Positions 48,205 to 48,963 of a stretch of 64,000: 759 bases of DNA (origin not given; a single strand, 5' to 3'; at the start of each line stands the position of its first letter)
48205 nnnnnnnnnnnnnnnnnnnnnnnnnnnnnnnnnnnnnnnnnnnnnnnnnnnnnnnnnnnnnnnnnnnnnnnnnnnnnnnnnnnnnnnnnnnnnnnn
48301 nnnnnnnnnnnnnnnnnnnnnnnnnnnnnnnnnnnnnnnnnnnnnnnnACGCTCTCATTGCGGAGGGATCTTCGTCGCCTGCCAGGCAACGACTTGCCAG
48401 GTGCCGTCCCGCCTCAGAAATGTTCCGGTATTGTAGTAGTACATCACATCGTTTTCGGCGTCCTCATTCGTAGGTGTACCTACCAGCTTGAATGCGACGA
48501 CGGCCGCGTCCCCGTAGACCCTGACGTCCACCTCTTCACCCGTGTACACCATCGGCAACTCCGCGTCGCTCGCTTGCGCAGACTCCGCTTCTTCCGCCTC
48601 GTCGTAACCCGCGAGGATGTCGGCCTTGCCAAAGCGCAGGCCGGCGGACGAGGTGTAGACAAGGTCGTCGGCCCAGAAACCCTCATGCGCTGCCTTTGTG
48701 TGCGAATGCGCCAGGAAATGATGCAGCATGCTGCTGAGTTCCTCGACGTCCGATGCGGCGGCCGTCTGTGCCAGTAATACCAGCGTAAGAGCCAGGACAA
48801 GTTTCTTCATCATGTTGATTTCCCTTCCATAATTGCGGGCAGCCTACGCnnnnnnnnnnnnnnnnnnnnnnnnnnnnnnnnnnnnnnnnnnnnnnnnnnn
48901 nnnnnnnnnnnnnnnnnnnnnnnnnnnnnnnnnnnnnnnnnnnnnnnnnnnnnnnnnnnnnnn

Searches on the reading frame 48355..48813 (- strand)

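Call 62: search_protein_families(library=pfam, proteins=[window:48355-48813:-], max_evalue=0.00001)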
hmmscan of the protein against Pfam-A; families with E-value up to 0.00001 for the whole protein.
window:48355-48813:- (152 aa): 2 families
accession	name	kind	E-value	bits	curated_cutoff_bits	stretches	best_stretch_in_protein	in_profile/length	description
PF14534.12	DUF4440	-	2.1e-10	41.5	25.2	1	39-141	16-107/107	Domain of unknown function (DUF4440)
PF13474.12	SnoaL_3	-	5.9e-06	27.1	22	0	53-146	23-116/121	SnoaL-like domain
